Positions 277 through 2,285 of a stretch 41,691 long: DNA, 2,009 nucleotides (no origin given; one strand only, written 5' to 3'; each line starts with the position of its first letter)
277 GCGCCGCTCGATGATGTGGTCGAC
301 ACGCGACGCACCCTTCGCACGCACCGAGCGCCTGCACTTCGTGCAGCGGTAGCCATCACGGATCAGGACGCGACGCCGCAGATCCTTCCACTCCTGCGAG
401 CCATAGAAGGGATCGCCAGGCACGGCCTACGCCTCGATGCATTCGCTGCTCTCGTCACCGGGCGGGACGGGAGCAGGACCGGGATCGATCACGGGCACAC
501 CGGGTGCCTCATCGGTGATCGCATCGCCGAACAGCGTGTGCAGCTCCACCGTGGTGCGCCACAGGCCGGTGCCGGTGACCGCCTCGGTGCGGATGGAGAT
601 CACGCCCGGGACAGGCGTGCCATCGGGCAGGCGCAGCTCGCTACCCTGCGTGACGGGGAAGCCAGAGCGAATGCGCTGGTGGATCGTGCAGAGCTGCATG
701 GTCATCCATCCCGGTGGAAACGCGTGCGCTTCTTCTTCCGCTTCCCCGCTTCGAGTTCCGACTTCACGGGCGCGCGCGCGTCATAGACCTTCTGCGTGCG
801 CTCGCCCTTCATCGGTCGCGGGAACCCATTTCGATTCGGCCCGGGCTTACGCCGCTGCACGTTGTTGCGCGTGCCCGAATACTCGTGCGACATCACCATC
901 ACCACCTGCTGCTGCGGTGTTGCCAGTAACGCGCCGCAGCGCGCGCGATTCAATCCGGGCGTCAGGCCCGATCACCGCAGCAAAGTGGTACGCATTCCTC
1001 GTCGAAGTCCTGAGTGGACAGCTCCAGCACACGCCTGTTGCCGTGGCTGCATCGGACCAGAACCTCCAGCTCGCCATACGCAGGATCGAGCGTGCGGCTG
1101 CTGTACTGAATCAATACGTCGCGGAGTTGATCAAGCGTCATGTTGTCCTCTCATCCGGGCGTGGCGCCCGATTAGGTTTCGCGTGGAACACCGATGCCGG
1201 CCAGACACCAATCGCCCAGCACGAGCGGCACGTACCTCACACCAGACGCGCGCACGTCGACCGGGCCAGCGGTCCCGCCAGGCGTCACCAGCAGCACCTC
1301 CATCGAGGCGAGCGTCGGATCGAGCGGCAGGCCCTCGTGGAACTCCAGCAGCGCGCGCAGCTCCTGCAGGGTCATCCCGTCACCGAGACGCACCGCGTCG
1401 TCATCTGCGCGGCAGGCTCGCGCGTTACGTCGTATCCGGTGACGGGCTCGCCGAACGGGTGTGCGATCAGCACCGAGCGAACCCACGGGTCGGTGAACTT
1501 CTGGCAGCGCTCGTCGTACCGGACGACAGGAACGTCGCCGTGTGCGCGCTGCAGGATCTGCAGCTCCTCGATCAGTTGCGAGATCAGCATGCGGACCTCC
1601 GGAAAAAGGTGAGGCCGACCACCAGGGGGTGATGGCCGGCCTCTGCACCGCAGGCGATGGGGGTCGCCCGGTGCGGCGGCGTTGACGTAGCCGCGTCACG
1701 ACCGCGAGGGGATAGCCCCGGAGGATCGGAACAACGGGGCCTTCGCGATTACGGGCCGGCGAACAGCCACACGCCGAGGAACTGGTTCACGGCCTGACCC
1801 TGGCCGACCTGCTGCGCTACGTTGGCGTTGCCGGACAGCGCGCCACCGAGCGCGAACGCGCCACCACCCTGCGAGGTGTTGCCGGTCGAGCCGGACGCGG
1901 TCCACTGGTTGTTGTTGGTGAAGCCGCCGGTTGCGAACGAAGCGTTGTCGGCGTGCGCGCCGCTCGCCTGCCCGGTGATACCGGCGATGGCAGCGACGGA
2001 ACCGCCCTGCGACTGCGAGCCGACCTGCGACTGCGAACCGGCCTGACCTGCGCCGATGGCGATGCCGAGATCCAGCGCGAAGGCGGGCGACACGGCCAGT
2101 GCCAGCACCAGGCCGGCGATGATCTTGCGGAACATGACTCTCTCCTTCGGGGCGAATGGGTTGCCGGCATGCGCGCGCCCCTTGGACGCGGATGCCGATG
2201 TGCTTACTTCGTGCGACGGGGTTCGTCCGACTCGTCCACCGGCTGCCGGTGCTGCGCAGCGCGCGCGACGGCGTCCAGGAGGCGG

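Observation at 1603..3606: Four-gene exported-protein cassette sits where the lysis cassette is expected, and no endolysin or holin is recognisable anywhere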

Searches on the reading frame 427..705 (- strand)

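Call 6: search_protein_families(library=pfam, proteins=[window:427-705:-], max_evalue=1)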
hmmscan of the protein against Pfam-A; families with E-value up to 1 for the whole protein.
window:427-705:- (92 aa): 0 families

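Call 7: search_protein_families(library=phrogs, proteins=[window:427-705:-], max_evalue=1)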
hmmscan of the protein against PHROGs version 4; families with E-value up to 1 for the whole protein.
window:427-705:- (92 aa): 1 family
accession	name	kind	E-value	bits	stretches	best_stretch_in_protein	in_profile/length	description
phrog_29698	-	unknown function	0.015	16.5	1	21-53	23-55/66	-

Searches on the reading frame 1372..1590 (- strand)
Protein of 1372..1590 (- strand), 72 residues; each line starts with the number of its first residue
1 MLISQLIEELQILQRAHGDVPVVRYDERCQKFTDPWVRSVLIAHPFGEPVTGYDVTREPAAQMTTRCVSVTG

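Call 6: search_protein_families(library=pfam, proteins=[window:1372-1590:-], max_evalue=1)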
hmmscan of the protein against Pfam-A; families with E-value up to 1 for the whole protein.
window:1372-1590:- (72 aa): 0 families

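Call 7: search_protein_families(library=phrogs, proteins=[window:1372-1590:-], max_evalue=1)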
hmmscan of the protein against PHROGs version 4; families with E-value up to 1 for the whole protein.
window:1372-1590:- (72 aa): 3 families
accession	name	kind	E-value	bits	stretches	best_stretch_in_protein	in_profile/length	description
phrog_38414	-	unknown function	1.6e-05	25.9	1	1-44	1-43/58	-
phrog_10692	-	unknown function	1.7e-05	25.9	1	1-31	1-31/72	-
phrog_6992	-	unknown function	0.00098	20.1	1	1-29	1-29/57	-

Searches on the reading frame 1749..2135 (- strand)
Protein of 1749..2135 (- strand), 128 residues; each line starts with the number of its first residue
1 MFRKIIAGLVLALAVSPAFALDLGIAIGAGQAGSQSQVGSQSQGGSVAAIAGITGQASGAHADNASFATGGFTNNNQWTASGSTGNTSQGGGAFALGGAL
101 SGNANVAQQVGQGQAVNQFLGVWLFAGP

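Call 6: search_protein_families(library=pfam, proteins=[window:1749-2135:-], max_evalue=1)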
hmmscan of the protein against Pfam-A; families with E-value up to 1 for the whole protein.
window:1749-2135:- (128 aa): 0 families

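Call 7: search_protein_families(library=phrogs, proteins=[window:1749-2135:-], max_evalue=1)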
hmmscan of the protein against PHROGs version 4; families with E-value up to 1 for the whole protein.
window:1749-2135:- (128 aa): 1 family
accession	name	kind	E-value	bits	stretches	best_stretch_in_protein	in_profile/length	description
phrog_5497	-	DNA, RNA and nucleotide metabolism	0.75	11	0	38-58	35-55/65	HTH DNA binding protein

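Call 39: find_homologous_proteins(query=window:1749-2135:-, max_evalue=0.001)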
Query window:1749-2135:- (128 aa): 7 proteins with E <= 0.001 among 467 candidates.
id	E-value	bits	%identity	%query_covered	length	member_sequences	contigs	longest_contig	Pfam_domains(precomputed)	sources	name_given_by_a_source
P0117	4.6e-64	232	93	100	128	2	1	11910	-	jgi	jgi:hypothetical protein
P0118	1.2e-47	179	74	100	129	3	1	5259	-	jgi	jgi:hypothetical protein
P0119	1.2e-32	131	61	100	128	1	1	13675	-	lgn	-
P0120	4.1e-30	123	62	85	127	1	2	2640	-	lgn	-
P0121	1.2e-26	111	54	99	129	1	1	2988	-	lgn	-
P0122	3.6e-25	107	56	97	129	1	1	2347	-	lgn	-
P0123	9.3e-9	54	35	73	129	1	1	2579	-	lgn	-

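Call 67: find_homologous_proteins(query=A4, max_evalue=0.001)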
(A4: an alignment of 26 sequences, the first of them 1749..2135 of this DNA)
Query A4 (26 sequences) (128 aa, profile of the alignment): 19 proteins with E <= 0.001 among 8000 candidates.
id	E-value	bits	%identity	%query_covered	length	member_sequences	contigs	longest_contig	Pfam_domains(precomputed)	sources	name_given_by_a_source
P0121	7.4e-42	160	54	99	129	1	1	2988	-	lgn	-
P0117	7.7e-41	157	93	100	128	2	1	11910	-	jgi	jgi:hypothetical protein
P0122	3.7e-39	151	56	97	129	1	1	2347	-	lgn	-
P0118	7.9e-39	150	74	100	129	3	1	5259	-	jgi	jgi:hypothetical protein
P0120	1.1e-38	150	62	85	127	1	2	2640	-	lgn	-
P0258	1.1e-38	150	45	88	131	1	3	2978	-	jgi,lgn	-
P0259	1.6e-38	149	43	98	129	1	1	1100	-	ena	-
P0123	2.2e-38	149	35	73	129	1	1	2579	-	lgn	-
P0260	3.0e-38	148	43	88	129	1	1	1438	-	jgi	-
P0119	1.1e-37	147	61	100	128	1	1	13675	-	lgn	-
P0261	2.2e-36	142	55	92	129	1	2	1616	-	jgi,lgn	jgi:hypothetical protein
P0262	5.2e-36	141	62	87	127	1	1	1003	-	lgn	-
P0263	1.0e-35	140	40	94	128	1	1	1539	-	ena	-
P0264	6.5e-35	138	40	97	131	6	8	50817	-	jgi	jgi:hypothetical protein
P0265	3.3e-34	135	42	100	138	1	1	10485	-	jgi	jgi:hypothetical protein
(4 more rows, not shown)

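Call 74: predict_structure(alignment_id=A6)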
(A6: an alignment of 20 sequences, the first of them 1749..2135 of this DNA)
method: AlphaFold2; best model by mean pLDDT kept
length: 128 residues; sequences in the alignment: 20
mean_pLDDT: 53.9   pTM: 0.30
mean pLDDT of the five models: 53.9, 53.6, 52.0, 48.6, 42.4
residues with pLDDT >= 90: 0; 70-90: 1; 50-70: 84; < 50: 43
segments of 3 or more residues with pLDDT < 50: 17-21, 47-50, 59-62, 86-92, 96-105
pLDDT, mean of each block of 10 residues (from residue 1): 60 53 54 52 47 50 57 64 52 47 49 58 59
secondary structure, 60 per line:
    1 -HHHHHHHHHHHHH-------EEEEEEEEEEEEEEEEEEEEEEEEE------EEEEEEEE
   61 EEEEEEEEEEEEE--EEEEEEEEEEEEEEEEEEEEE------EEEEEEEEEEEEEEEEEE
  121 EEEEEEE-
elements in order: H2-14 E22-46 E53-73 E76-96 E103-127
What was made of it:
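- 1749..2135 (-): g4, a 128-aa exported protein with a classical signal peptide (AFA|LD). The mature 108 aa are 75% Gly/Ser/Gln/Asn/Ala/Thr with no Lys or Arg, and the C-terminal motif is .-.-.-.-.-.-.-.. It is the invariant partner of g1. AF2 is low-confidence and all-beta (call 74).
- The g4 model is low-confidence (pLDDT 54, call 74), so self-assembly is conjecture.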

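Call 86: fold_search(model_id=the predicted structure, library=pdb)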
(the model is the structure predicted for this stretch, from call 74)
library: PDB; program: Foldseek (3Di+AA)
matches with E <= 10: 276; with E <= 0.001: 0
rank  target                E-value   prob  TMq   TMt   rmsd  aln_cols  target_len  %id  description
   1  6qz9_0A               3.7e-03  0.18  0.17  0.08  48.2       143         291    9  The cryo-EM structure of the collar complex and tail axis in bacteriophage phi29 (released 2019-06-12)
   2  3j9c                  1.0e-02  0.21  0.18  0.08  41.1       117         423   14  CryoEM single particle reconstruction of anthrax toxin protective antigen pore at 2.9 Angstrom resolution (released 2015-03-11)
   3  8egr_I                1.1e-02  0.16  0.17  0.10  41.9       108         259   14  Upper tail structure of Staphylococcus phage Andhra (released 2022-12-14)
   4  6o2n_A                2.5e-02  0.08  0.14  0.04  35.1       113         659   16  CDTb Double Heptamer Short Form Modeled from Cryo-EM Map Reconstructed using C7 Symmetry (released 2019-10-30)
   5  6psn_A                2.9e-02  0.16  0.20  0.06  40.2       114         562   11  Anthrax toxin protective antigen channels bound to lethal factor (released 2020-03-04)
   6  6uwr_A                2.9e-02  0.11  0.16  0.04  34.3       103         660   14  Clostridium difficile binary toxin translocase CDTb in asymmetric tetradecamer conformation (released 2020-01-22)
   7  9jsg                  3.5e-02  0.11  0.18  0.05  34.1       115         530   16  Clostridium perfringens iota toxin pore Ib in pore state (released 2025-05-14)
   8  6klw_A                8.2e-02  0.08  0.18  0.07  33.9       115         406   16  Complex structure of Iota toxin enzymatic component (Ia) and binding component (Ib) pore with long stem (released 2020-01-15)
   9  9f4b_F1               9.9e-02  0.14  0.20  0.07  17.1       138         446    8  Pre-assembled baseplate cup of Klebsiella phage KP1 variant vB_Kpn_Lilla1 (released 2025-05-14)
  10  5ec5_E                2.1e-01  0.07  0.18  0.10  34.9       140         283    6  Crystal structure of lysenin pore (released 2016-05-18)
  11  5ec5_M                2.1e-01  0.05  0.16  0.09  34.7       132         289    8  Crystal structure of lysenin pore (released 2016-05-18)
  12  5ec5_A                2.1e-01  0.05  0.16  0.09  35.4       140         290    8  Crystal structure of lysenin pore (released 2016-05-18)
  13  6uwi_A                2.2e-01  0.10  0.19  0.06  36.6       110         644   14  Crystal structure of the Clostridium difficile translocase CDTb (released 2020-01-22)
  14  6uwi_D                2.2e-01  0.10  0.19  0.06  36.7       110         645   14  Crystal structure of the Clostridium difficile translocase CDTb (released 2020-01-22)
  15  6uwi_E                2.7e-01  0.09  0.19  0.06  36.6       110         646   14  Crystal structure of the Clostridium difficile translocase CDTb (released 2020-01-22)
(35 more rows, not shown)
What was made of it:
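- Tried and rejected: The Foldseek neighbours (pore-toxin stems) are insignificant and come from a model with pLDDT 54 (calls 74, 86).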

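Call 90: search_protein_families(library=padloc, proteins=[window:1749-2135:-], max_evalue=0.1)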
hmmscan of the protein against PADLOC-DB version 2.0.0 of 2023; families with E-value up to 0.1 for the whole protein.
window:1749-2135:- (128 aa): 0 families
